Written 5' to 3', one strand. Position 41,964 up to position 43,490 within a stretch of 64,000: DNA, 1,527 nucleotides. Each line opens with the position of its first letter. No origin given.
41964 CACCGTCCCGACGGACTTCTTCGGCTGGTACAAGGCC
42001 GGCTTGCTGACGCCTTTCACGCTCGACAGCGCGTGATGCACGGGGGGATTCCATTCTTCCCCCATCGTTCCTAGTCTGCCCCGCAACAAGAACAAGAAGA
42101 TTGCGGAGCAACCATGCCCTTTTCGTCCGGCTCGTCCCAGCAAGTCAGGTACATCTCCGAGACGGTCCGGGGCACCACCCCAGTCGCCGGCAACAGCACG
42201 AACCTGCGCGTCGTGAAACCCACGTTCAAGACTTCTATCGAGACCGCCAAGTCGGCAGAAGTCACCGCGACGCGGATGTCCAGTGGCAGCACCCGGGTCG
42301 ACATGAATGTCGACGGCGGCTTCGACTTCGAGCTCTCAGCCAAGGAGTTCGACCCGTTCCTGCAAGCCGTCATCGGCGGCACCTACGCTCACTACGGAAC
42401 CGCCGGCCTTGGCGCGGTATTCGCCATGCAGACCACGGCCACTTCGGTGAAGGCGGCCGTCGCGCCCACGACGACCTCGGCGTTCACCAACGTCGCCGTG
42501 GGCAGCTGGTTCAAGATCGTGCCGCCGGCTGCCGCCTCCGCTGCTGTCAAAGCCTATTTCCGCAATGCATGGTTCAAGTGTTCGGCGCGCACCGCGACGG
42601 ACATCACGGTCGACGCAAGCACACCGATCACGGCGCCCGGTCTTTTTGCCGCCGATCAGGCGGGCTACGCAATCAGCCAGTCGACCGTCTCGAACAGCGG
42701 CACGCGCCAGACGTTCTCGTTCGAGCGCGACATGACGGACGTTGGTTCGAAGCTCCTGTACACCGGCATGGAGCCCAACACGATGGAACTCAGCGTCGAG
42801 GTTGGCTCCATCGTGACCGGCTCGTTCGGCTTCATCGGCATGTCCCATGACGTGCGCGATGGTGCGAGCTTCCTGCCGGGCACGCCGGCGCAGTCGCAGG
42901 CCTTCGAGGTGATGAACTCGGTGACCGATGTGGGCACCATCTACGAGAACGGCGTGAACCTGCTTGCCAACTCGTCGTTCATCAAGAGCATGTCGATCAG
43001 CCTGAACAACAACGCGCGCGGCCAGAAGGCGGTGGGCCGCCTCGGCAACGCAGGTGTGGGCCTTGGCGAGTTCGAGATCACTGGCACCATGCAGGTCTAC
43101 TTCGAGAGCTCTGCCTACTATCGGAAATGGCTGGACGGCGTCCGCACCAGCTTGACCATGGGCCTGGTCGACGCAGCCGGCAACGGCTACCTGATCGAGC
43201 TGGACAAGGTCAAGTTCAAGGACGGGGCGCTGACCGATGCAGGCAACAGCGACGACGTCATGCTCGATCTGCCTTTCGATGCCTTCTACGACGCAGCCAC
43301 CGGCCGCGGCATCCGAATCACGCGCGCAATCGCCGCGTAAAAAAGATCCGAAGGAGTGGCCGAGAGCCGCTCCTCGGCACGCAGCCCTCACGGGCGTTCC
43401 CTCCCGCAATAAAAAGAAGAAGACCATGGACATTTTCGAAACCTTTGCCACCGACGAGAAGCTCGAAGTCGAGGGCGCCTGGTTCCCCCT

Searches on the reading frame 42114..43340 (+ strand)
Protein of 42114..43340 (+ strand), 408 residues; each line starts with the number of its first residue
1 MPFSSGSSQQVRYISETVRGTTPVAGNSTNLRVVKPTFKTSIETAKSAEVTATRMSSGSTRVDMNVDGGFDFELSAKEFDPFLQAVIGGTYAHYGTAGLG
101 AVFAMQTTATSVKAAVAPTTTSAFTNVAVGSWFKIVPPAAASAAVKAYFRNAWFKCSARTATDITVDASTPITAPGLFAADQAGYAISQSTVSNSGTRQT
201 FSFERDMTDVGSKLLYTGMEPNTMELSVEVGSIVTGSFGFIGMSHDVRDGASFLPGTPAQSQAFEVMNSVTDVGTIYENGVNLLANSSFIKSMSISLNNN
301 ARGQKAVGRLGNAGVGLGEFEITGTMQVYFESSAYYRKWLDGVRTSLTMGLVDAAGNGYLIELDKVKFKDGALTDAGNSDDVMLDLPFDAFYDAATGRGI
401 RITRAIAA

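Call 14: search_protein_families(library=phrogs, proteins=[window:42114-43340:+], max_evalue=0.001)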
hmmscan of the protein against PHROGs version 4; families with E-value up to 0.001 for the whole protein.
window:42114-43340:+ (408 aa): 2 families
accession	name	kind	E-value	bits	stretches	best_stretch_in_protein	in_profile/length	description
phrog_290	-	tail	1.5e-70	239.6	1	1-405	11-327/411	minor tail protein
phrog_18978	-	unknown function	1.6e-09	39.1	1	4-87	2-85/108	-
